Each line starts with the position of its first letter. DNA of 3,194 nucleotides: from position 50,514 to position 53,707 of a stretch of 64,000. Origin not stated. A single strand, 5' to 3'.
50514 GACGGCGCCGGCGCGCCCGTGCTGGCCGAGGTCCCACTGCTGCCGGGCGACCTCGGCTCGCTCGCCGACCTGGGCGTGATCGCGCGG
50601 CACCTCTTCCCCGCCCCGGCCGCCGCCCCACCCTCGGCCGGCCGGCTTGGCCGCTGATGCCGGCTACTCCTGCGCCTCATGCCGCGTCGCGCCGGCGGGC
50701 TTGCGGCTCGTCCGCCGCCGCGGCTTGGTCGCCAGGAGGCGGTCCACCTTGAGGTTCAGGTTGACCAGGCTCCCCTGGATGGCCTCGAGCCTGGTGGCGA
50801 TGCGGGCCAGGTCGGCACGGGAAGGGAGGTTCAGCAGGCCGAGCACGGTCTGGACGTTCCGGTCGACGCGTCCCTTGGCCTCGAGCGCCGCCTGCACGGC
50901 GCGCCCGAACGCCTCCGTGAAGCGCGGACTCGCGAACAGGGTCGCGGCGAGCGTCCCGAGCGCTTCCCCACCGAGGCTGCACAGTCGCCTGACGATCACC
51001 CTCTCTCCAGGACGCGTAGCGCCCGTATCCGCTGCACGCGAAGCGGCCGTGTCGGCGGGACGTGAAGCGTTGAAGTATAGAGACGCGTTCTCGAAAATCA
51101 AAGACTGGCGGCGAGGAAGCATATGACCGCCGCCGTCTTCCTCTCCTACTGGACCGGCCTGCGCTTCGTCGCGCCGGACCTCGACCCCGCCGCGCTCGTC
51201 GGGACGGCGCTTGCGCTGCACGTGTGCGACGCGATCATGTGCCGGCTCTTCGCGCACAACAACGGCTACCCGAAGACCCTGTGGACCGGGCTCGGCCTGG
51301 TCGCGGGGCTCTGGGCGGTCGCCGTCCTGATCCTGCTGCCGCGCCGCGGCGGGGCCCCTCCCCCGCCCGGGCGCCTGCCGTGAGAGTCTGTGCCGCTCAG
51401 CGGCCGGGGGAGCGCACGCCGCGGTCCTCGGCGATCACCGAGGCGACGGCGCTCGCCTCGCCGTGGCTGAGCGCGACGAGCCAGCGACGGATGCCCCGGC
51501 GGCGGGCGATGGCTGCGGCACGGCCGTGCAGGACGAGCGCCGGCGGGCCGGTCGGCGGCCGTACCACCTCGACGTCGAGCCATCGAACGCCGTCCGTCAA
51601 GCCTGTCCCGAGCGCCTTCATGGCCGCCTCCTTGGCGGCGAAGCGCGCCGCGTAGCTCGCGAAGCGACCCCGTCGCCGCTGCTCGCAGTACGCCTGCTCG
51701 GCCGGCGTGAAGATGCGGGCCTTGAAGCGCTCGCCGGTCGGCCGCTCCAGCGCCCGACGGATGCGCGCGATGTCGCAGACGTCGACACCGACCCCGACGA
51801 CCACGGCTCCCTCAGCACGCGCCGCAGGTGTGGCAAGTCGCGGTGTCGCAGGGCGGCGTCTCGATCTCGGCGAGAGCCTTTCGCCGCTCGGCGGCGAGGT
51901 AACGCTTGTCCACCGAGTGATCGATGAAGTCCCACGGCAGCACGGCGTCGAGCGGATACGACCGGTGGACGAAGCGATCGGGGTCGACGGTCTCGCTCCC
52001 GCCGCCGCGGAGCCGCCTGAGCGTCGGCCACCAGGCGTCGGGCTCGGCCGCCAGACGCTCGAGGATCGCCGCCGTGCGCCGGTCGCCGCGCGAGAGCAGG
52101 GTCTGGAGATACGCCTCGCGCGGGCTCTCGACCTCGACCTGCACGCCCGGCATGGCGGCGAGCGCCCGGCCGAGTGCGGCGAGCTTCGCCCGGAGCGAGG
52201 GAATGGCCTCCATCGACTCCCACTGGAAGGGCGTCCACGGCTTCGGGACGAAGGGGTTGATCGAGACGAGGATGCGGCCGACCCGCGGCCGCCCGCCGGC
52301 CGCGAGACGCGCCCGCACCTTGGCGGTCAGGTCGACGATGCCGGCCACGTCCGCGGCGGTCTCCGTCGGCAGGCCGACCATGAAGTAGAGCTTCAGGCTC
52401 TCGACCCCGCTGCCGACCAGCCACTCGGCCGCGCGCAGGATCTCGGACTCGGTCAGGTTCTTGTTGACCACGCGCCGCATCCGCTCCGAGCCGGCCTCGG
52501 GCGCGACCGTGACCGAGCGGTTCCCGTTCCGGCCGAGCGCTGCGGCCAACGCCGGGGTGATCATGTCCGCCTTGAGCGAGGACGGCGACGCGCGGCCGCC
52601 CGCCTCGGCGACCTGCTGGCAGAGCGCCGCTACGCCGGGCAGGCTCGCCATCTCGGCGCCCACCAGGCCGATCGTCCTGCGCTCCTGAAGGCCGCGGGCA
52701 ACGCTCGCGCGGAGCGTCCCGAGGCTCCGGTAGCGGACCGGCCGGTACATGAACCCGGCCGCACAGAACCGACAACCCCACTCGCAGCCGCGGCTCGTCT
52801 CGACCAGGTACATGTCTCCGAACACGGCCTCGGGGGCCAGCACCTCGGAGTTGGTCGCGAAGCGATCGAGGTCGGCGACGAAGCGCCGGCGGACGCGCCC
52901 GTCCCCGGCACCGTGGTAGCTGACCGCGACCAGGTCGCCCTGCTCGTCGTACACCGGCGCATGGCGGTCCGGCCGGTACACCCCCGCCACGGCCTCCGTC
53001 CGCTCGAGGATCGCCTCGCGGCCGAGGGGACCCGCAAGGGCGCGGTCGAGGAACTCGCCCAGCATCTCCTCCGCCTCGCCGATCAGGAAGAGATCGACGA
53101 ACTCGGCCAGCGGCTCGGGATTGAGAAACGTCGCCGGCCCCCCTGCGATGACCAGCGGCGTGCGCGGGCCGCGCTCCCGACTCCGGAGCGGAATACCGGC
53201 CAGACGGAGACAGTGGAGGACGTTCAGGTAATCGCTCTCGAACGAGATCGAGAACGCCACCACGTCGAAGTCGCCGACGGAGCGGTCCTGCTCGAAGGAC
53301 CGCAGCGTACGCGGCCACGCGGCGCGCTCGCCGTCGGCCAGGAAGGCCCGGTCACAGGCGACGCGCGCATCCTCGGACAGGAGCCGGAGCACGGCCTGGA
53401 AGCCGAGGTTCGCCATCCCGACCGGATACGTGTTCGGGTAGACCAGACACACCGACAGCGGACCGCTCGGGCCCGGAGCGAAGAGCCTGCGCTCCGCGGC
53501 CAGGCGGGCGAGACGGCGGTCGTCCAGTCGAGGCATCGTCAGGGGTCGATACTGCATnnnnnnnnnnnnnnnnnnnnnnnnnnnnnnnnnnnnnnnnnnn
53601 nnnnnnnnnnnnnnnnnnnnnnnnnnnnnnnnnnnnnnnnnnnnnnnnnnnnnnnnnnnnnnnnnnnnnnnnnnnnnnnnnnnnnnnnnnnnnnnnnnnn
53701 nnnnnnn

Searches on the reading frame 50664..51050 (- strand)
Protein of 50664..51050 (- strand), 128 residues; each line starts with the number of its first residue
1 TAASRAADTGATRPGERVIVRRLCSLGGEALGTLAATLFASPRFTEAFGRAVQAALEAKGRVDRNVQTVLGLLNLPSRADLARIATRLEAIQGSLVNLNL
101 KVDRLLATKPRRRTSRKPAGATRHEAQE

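Call 7: search_protein_families(library=pfam, proteins=[window:50664-51050:-], max_evalue=0.01)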
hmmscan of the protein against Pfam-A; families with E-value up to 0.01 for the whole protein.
window:50664-51050:- (128 aa): 1 family
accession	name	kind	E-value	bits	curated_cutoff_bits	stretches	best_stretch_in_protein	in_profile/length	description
PF09712.15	PHA_synth_III_E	-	0.00035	20.4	25.7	1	36-89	248-301/311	Poly(R)-hydroxyalkanoic acid synthase subunit (PHA_synth_III_E)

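Call 8: search_protein_families(library=ncbifam, proteins=[window:50664-51050:-], max_evalue=0.01)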
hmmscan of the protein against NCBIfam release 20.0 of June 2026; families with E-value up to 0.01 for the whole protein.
window:50664-51050:- (128 aa): 1 family
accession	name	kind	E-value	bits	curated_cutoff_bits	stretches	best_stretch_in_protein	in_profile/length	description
TIGR01834.1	PHA_synth_III_E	subfamily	0.002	17.7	154.95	1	38-92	252-306/324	class III poly(R)-hydroxyalkanoic acid synthase subunit PhaE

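Call 46: search_protein_families(library=pfam, alignment_id=A3, max_evalue=0.1)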
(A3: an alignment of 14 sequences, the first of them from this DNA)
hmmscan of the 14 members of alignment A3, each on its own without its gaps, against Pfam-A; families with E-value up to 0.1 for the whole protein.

A. member 1, seq(111 aa): 3 families
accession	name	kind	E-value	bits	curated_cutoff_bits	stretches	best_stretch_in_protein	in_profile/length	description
PF09712.15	PHA_synth_III_E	-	0.00025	20.8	25.7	1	19-72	248-301/311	Poly(R)-hydroxyalkanoic acid synthase subunit (PHA_synth_III_E)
PF05597.16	Phasin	-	0.014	15.9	28.8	1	28-79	71-122/126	Poly(hydroxyalcanoate) granule associated protein (phasin)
PF10805.13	DUF2730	-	0.063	13.8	24.9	1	53-88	54-89/102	Protein of unknown function (DUF2730)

B. families by the number of members that match (of 14 scanned): 34 families (the first 25 are shown)
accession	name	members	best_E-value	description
PF05597.16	Phasin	11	4.2e-06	Poly(hydroxyalcanoate) granule associated protein (phasin)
PF10805.13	DUF2730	8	0.00098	Protein of unknown function (DUF2730)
PF16526.10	CLZ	5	0.017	C-terminal leucine zipper domain of cyclic nucleotide-gated channels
PF09712.15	PHA_synth_III_E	4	0.00025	Poly(R)-hydroxyalkanoic acid synthase subunit (PHA_synth_III_E)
PF05549.16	Allexi_40kDa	2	0.011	Allexivirus 40kDa protein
PF12329.13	TMF_DNA_bd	2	0.018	TATA element modulatory factor 1 DNA binding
PF05377.16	FlaC_arch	2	0.02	Flagella accessory protein C (FlaC)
PF16326.10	ABC_tran_CTD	2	0.029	ABC transporter C-terminal domain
PF04558.20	tRNA_synt_1c_R1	2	0.077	Glutaminyl-tRNA synthetase, non-specific RNA binding region part 1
PF24850.1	CC_BshC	1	0.0014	Bacillithiol biosynthesis BshC, C-terminal coiled-coil domain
PF05531.17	NPV_P10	1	0.0039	Nucleopolyhedrovirus P10 protein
PF08397.16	IMD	1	0.0054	IRSp53/MIM homology domain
PF05791.16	Bacillus_HBL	1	0.0069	Bacillus haemolytic enterotoxin (HBL)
PF19352.4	TetR_C_38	1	0.014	Tetracyclin repressor-like, C-terminal domain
PF23991.1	DUF7310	1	0.015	Coiled-coil region of unknown function (DUF7310)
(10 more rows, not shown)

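Call 47: search_solved_structures(query=A3, max_evalue=1)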
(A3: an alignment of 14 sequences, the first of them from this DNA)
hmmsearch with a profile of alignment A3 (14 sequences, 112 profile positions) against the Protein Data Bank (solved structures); distinct sequences matched with E-value up to 1: 60.
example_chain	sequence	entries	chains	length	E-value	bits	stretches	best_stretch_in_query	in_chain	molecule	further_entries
5apz_A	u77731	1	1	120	6.3e-06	29.2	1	53-96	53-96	GENERAL CONTROL PROTEIN GCN4, NOR1 TCAR0761, GENERAL CONTROL PROTEIN GCN4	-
9rgy_A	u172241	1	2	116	0.0027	20.7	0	64-93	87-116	sc-apCC3-CW-0NTT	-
5apw_A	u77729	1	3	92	0.0028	20.7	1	65-94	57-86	GENERAL CONTROL PROTEIN GCN4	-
5apq_A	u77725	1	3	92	0.0052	19.8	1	66-94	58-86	GENERAL CONTROL PROTEIN GCN4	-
5apt_A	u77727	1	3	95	0.0061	19.6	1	66-94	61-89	GENERAL CONTROL PROTEIN GCN4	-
5apu_A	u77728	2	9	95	0.0062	19.5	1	66-94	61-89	GENERAL CONTROL PROTEIN GCN4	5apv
1kd8_B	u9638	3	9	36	0.0069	19.4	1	69-99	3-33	GCN4 ACID BASE HETERODIMER BASE-d12La16L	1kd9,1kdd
5aps_A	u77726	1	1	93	0.0074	19.3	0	66-94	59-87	GENERAL CONTROL PROTEIN GCN4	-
7o92_A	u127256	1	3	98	0.01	18.9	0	62-93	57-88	hypothetical protein UY81_C0065G0003 residues 18-54 from Candidatus Giovannonibacteria bac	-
6ovv_A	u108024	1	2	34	0.014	18.4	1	68-93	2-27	Coiled-coil Trimer with Glu:4-pyridinylalanine:Lys Triad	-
6q22_A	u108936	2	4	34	0.015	18.3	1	68-93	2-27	Coiled-coil Trimer with Glu:Aminobutyric acid:Lys Triad | peptide with Glu:Ala:Lys triad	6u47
8qox_B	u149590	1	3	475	0.015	18.3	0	68-96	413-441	Conserved membrane protein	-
6v50_A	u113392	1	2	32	0.02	17.9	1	68-93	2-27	Coiled-coil Trimer with Glu:Ser:Lys Triad with K7A mutation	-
8glv_F4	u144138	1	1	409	0.023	17.7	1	8-101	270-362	DUF4201 domain-containing protein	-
6ovs_A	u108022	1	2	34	0.025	17.6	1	69-93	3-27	Coiled-coil Trimer with Glu:Tyr:Lys Triad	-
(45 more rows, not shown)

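Call 65: find_homologous_proteins(query=A3, max_evalue=0.001)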
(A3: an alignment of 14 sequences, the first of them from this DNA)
Query A3 (14 sequences) (111 aa, profile of the alignment): 2413 proteins with E <= 0.001 among 8000 candidates; the best 120 are listed.
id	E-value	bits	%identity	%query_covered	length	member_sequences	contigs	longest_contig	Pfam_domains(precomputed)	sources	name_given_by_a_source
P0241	6.1e-42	160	53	90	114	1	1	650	-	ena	-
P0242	8.5e-42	159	54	80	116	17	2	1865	-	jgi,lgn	-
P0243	8.6e-42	159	49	82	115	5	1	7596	-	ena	-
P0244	1.2e-41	159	57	74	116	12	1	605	-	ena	-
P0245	1.3e-41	159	54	80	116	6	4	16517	-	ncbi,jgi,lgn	jgi:hypothetical protein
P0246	1.5e-41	158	62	72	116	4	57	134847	-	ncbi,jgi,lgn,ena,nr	ncbi:MAG: hypothetical protein B6D46_09560 [Polyangiaceae bacterium UTPRO1]|jgi:hypothetical protein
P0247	1.9e-41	158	53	80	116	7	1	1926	-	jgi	jgi:hypothetical protein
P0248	1.9e-41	158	47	94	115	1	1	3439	-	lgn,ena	-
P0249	2.0e-41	158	48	93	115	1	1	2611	-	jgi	-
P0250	2.7e-41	158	53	80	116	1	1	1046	-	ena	-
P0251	2.8e-41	158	49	94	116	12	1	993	-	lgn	-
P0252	3.2e-41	157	48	94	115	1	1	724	-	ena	-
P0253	3.5e-41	157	53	80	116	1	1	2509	-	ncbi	-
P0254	3.7e-41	157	48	94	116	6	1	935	-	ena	-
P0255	3.8e-41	157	52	80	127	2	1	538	-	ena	-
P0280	1.0e-39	153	56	72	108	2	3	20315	-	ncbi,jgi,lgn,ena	jgi:hypothetical protein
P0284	1.9e-39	152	70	80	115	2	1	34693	-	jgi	jgi:hypothetical protein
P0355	1.8e-37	145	58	98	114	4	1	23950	-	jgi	jgi:hypothetical protein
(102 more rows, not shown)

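Call 66: find_encoding_contigs(protein=P0284, flank=6000, max_places=2)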
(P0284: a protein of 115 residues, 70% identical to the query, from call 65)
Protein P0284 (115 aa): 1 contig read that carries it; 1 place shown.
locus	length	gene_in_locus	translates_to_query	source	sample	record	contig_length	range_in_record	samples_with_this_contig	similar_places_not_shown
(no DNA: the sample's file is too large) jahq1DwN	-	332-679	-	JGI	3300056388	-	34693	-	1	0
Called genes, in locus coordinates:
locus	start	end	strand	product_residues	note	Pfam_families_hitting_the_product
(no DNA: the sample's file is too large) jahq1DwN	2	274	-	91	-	?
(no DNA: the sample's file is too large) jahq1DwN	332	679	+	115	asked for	-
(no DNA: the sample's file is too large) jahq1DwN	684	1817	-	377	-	PF02374:ArsA_ATPase, PF03308:MeaB (faint), PF10609:ParA (faint), PF13614:AAA_31 (weak), PF01656:CbiA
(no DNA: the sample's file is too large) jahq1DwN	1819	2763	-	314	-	PF01656:CbiA, PF02374:ArsA_ATPase, PF10609:ParA (weak), PF13614:AAA_31 (weak)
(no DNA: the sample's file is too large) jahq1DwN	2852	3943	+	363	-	PF01553:Acyltransferase (weak)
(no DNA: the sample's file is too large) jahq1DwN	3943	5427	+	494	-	PF00370:FGGY_N, PF02782:FGGY_C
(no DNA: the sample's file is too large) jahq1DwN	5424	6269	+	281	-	PF12146:Hydrolase_4, PF00561:Abhydrolase_1, PF12697:Abhydrolase_6, PF00326:Peptidase_S9 (faint), PF00756:Esterase (faint)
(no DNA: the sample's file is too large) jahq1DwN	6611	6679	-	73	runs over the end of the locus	PF15919:HicB_lk_antitox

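Call 67: find_encoding_contigs(protein=P0280, flank=6000, max_places=2)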
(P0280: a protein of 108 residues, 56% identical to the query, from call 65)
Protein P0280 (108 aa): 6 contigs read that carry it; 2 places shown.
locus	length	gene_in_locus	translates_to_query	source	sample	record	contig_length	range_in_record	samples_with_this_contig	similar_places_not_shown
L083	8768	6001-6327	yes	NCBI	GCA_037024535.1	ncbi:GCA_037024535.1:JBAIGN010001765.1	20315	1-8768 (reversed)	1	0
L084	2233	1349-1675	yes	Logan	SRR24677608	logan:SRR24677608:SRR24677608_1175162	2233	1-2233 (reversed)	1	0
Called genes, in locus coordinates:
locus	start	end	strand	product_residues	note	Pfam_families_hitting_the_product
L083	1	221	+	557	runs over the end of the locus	PF19864:Radical_SAM_N2, PF04055:Radical_SAM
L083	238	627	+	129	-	PF01648:ACPS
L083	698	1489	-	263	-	PF00378:ECH_1, PF16113:ECH_2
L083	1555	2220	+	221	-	-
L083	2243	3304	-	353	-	PF01636:APH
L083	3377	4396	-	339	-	PF02786:CPSase_L_D2 (weak), PF07478:Dala_Dala_lig_C, PF13535:ATP-grasp_4 (faint)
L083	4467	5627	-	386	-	PF15887:Peptidase_Mx (weak)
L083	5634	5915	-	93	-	-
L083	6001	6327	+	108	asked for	-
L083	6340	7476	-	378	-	PF02374:ArsA_ATPase, PF01656:CbiA (weak), PF13614:AAA_31 (weak)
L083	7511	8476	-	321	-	PF01656:CbiA, PF02374:ArsA_ATPase, PF10609:ParA (weak), PF13614:AAA_31 (weak)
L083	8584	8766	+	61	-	?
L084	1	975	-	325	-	?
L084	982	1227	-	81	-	-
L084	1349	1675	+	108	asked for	-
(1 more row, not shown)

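Call 68: find_encoding_contigs(protein=P0355, flank=6000, max_places=2)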
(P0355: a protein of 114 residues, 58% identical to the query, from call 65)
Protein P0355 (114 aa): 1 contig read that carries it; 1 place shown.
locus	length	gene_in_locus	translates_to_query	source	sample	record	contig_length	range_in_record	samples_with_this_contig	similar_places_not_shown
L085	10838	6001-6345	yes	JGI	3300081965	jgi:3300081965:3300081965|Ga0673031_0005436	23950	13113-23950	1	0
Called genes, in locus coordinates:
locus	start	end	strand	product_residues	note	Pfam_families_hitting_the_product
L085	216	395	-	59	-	PF04964:Flp_Fap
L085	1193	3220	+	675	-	-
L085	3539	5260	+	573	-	PF19864:Radical_SAM_N2, PF04055:Radical_SAM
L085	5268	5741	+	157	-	PF01648:ACPS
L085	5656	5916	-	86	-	-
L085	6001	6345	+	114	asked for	-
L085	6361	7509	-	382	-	PF03308:MeaB (faint), PF10609:ParA (faint), PF01656:CbiA, PF02374:ArsA_ATPase, PF13614:AAA_31 (faint)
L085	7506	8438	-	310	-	PF02374:ArsA_ATPase, PF10609:ParA (weak), PF13614:AAA_31 (weak), PF01656:CbiA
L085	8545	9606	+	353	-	PF01553:Acyltransferase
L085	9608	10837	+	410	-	?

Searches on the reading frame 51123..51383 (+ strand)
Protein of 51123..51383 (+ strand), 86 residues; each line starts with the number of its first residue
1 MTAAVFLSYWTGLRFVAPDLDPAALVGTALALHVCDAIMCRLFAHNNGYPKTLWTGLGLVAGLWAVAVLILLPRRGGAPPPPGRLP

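Call 53: search_protein_families(library=pfam, proteins=[window:51123-51383:+], max_evalue=0.01)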
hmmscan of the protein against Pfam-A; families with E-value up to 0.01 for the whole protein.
window:51123-51383:+ (86 aa): 0 families

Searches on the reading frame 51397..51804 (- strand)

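Call 53: search_protein_families(library=pfam, proteins=[window:51397-51804:-], max_evalue=0.01)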
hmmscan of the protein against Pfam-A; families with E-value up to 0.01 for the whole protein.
window:51397-51804:- (135 aa): 1 family
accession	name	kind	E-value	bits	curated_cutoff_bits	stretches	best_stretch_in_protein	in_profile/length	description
PF01648.25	ACPS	-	1.8e-17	63.8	25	1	4-102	1-98/111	4'-phosphopantetheinyl transferase superfamily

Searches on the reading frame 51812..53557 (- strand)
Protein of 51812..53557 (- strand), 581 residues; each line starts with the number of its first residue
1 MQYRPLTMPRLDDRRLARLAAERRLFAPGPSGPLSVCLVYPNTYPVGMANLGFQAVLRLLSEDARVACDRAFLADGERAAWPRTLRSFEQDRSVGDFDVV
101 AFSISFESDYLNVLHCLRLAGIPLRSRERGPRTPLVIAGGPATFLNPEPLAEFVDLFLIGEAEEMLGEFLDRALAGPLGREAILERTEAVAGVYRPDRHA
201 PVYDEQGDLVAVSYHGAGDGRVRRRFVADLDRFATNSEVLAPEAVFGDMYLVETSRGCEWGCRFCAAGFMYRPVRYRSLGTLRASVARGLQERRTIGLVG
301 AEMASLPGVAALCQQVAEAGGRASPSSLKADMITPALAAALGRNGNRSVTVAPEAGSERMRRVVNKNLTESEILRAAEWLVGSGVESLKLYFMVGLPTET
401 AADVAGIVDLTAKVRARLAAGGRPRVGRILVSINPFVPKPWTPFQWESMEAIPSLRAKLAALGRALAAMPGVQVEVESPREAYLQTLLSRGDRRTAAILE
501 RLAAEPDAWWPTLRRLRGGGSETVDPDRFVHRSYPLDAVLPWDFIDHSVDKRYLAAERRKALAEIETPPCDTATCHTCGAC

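Call 53: search_protein_families(library=pfam, proteins=[window:51812-53557:-], max_evalue=0.01)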
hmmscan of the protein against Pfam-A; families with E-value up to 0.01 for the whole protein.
window:51812-53557:- (581 aa): 3 families
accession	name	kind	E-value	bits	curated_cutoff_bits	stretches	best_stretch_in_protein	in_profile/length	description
PF19864.5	Radical_SAM_N2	-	8.9e-39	132.8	29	1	52-196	1-151/151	Radical SAM proteins, N-terminal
PF04055.27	Radical_SAM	-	6.4e-17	62.7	29.5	1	252-410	1-165/166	Radical SAM superfamily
PF02310.24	B12-binding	-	0.00077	19.7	32.1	1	95-169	50-120/121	B12 binding domain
